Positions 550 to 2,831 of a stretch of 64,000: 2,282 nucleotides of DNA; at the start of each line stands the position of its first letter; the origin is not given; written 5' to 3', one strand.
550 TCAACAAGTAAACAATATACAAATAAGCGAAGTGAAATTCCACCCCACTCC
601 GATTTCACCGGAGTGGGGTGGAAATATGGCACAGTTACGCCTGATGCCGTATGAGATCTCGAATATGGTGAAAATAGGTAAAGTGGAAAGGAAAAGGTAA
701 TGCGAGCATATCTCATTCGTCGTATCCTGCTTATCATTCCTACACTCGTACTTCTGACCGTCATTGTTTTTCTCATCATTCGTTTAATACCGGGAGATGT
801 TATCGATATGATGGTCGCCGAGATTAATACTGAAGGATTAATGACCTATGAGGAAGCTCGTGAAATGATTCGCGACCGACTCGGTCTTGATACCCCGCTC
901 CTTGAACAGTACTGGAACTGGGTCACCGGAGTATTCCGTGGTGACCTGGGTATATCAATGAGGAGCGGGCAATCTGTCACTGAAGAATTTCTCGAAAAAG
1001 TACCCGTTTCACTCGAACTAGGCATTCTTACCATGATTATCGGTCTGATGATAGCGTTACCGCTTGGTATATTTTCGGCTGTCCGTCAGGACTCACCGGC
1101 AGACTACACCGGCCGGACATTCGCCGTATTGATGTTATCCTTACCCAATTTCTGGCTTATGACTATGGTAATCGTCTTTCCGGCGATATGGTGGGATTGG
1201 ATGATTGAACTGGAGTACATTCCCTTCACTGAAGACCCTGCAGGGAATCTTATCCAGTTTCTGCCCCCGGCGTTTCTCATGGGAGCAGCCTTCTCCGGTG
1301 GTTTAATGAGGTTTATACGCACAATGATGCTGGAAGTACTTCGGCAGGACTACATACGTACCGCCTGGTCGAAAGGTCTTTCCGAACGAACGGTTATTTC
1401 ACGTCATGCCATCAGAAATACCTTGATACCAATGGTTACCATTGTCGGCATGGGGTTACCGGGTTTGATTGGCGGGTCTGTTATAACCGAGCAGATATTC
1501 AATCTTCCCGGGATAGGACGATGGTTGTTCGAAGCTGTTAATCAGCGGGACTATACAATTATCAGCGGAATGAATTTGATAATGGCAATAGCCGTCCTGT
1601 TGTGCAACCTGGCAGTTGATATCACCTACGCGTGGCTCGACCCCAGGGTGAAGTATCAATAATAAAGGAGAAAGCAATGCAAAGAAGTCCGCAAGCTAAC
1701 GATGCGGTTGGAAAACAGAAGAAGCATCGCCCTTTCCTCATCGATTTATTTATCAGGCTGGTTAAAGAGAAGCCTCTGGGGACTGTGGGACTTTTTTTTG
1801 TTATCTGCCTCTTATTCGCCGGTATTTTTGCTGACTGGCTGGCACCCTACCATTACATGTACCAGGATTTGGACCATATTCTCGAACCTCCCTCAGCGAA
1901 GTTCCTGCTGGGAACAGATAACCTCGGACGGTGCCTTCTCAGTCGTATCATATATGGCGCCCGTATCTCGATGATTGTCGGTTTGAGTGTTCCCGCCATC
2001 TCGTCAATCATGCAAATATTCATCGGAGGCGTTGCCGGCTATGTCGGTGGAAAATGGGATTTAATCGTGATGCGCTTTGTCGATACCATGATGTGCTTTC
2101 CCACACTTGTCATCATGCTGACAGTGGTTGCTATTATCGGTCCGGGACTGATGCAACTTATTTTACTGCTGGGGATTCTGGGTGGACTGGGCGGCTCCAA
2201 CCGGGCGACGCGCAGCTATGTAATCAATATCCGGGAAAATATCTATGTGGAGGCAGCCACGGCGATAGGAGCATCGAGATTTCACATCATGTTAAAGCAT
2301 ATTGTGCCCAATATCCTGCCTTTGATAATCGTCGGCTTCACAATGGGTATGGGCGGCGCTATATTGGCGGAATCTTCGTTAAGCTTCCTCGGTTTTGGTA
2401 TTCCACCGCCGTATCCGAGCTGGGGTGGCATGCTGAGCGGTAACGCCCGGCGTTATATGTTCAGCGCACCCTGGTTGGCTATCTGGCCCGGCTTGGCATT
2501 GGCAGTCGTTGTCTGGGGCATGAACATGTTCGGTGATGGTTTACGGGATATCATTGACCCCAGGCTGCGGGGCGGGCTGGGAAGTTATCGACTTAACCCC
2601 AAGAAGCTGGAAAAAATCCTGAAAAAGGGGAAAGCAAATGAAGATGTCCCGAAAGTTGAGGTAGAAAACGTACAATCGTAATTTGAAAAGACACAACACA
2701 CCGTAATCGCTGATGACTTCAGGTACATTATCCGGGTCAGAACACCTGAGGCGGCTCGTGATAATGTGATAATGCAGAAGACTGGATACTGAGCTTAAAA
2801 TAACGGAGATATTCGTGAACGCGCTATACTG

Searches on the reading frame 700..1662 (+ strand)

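Call 18: search_protein_families(library=pfam, proteins=[window:700-1662:+], max_evalue=0.001)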
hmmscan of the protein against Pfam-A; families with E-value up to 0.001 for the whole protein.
window:700-1662:+ (320 aa): 2 families
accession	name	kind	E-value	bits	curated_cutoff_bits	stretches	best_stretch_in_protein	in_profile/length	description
PF00528.27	BPD_transp_1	-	1.4e-35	123.2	26.4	1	119-318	1-183/184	Binding-protein-dependent transport system inner membrane component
PF19300.4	BPD_transp_1_N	-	2.6e-11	44.2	23.8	1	1-82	1-76/114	Binding-prot-dependent transport system membrane comp, N-term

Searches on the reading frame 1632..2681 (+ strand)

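Call 18: search_protein_families(library=pfam, proteins=[window:1632-2681:+], max_evalue=0.001)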
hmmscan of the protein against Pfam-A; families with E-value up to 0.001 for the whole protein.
window:1632-2681:+ (349 aa): 2 families
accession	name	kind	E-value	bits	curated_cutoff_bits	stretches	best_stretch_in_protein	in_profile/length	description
PF00528.27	BPD_transp_1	-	6e-32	111.3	26.4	1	129-313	2-183/184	Binding-protein-dependent transport system inner membrane component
PF12911.12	OppC_N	-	4.1e-09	36.6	23.9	1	41-87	7-53/53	N-terminal TM domain of oligopeptide transport permease C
